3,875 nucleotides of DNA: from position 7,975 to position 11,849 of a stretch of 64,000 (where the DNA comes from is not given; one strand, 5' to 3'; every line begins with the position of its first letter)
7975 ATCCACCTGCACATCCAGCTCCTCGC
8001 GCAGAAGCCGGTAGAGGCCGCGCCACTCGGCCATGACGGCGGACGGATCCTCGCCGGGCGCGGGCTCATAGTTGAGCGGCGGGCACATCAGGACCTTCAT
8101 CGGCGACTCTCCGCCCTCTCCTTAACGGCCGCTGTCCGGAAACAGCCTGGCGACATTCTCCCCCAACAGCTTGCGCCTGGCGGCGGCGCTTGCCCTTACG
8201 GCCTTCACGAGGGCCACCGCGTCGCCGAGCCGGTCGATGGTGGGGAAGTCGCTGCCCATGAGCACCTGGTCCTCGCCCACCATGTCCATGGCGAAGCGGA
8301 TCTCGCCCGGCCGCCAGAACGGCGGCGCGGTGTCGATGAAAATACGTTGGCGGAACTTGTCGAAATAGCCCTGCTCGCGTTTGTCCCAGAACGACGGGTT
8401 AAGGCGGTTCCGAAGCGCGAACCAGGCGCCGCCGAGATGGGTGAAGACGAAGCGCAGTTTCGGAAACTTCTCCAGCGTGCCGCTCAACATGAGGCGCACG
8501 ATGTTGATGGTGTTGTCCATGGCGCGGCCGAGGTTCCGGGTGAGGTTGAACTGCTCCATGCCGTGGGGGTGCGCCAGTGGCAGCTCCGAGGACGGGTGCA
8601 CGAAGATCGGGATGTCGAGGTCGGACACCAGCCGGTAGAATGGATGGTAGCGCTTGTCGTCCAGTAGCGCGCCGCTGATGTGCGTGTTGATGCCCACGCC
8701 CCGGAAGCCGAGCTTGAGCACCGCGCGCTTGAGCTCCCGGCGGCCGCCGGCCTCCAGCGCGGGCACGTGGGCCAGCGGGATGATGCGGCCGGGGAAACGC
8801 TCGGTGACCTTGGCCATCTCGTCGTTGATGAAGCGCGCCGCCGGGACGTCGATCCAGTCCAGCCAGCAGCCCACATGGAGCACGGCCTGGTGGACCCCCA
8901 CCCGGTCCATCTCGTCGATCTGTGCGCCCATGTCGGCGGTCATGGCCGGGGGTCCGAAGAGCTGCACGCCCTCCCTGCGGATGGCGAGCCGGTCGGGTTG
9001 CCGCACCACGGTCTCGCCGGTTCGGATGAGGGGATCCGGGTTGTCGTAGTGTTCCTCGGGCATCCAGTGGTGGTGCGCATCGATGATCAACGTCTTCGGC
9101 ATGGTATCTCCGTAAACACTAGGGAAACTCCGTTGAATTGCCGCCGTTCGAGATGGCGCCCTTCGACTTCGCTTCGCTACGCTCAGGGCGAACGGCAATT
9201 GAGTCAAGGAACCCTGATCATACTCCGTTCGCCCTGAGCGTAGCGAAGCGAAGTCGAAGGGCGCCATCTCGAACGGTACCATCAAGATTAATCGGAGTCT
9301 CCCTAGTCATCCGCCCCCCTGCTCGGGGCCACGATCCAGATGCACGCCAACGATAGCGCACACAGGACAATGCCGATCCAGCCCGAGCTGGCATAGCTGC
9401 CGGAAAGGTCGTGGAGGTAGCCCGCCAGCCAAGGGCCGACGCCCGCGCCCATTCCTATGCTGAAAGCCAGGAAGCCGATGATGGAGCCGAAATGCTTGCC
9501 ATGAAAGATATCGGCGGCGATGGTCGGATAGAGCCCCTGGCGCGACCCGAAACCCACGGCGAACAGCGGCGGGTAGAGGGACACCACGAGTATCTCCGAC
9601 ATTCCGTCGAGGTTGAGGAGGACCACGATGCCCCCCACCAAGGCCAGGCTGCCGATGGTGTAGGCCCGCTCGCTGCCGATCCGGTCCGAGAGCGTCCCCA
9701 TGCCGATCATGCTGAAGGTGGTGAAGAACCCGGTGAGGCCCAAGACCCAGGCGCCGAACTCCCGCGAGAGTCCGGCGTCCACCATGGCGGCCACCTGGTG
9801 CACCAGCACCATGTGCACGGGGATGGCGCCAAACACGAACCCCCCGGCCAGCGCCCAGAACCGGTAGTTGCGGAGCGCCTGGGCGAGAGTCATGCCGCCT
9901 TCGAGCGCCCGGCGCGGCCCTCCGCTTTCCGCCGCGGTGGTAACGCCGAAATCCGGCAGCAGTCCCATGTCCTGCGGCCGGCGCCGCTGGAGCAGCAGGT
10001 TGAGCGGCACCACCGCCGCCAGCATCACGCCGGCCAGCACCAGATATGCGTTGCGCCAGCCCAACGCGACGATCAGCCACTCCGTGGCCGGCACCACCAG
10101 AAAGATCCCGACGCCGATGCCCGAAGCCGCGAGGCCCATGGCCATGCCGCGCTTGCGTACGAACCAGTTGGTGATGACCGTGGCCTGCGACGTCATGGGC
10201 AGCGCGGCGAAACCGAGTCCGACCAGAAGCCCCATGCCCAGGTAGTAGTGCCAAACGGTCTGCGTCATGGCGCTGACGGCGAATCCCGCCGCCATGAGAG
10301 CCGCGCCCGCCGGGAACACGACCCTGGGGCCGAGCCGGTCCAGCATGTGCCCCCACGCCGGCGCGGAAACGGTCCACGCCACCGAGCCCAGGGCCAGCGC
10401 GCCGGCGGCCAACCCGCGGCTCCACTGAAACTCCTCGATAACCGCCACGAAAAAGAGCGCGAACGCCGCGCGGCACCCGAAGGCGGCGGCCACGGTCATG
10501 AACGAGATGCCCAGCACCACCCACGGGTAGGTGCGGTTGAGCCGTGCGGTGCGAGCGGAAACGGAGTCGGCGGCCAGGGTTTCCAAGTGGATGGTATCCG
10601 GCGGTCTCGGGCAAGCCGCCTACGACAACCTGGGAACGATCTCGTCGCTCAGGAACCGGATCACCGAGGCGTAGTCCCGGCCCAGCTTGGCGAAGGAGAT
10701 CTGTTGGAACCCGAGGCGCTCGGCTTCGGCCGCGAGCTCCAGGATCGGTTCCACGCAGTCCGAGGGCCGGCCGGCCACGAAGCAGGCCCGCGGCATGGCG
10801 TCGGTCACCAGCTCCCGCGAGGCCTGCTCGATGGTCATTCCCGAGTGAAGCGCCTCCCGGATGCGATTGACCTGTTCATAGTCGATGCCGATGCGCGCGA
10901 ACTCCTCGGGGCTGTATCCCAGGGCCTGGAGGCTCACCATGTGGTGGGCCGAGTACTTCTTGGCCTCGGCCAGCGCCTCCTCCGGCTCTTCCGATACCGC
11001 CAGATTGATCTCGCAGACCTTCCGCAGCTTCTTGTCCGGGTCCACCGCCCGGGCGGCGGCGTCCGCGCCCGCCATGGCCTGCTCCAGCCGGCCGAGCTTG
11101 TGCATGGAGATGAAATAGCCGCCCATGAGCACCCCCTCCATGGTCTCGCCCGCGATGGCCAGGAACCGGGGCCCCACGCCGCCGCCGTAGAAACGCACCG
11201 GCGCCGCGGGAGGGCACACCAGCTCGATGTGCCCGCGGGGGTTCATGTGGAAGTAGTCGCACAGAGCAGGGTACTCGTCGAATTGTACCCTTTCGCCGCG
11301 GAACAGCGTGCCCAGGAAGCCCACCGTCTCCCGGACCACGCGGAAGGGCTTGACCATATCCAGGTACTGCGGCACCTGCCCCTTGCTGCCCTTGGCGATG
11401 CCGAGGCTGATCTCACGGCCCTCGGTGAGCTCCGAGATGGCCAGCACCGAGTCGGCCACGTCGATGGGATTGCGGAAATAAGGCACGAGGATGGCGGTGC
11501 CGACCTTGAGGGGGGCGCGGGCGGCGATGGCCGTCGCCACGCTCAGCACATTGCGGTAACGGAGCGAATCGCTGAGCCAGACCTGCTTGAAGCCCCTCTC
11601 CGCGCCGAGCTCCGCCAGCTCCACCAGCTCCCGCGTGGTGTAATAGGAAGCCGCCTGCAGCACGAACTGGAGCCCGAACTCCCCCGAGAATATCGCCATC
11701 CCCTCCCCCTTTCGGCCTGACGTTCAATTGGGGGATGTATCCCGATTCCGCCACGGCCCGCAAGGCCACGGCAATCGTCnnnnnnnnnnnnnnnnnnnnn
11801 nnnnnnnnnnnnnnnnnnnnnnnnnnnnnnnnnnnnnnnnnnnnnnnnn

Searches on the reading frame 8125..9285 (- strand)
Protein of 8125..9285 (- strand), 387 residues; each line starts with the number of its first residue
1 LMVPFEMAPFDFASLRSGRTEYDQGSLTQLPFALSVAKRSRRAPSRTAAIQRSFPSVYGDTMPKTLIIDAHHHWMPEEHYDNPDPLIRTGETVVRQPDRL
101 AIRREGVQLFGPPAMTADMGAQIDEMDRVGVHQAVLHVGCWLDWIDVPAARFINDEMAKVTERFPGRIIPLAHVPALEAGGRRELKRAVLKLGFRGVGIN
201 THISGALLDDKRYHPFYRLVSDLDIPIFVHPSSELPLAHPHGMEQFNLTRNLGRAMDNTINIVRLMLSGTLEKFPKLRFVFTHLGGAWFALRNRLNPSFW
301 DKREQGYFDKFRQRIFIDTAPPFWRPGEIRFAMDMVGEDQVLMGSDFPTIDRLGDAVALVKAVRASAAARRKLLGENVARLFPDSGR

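Call 63: search_protein_families(library=pfam, proteins=[window:8125-9285:-], max_evalue=0.00001)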
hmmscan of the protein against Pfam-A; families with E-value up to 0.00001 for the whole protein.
window:8125-9285:- (387 aa): 1 family
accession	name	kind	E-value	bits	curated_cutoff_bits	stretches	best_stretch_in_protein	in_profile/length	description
PF04909.20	Amidohydro_2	-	1e-34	121.1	26.4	1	68-383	1-288/289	Amidohydrolase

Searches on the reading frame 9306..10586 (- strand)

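Call 63: search_protein_families(library=pfam, proteins=[window:9306-10586:-], max_evalue=0.00001)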
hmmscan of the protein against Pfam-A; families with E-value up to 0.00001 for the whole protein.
window:9306-10586:- (427 aa): 1 family
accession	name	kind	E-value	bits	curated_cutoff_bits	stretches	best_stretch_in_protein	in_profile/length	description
PF07690.21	MFS_1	-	2.7e-39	135.5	33.4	2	29-347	3-307/347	Major Facilitator Superfamily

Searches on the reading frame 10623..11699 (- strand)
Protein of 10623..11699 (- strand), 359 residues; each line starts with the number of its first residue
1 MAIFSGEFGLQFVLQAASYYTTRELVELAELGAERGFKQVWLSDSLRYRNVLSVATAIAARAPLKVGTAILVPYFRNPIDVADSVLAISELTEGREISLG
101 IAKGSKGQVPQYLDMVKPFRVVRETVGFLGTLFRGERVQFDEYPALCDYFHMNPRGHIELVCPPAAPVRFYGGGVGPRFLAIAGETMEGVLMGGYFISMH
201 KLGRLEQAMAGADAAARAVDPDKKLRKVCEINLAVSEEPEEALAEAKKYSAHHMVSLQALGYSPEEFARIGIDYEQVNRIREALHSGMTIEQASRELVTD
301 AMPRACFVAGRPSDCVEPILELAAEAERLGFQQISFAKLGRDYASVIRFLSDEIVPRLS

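Call 63: search_protein_families(library=pfam, proteins=[window:10623-11699:-], max_evalue=0.00001)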
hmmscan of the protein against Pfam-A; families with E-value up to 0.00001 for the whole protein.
window:10623-11699:- (359 aa): 1 family
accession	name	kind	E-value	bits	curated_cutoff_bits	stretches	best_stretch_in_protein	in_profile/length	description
PF00296.26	Bac_luciferase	-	1.5e-32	113.6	27.9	1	21-323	21-308/314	Luciferase-like monooxygenase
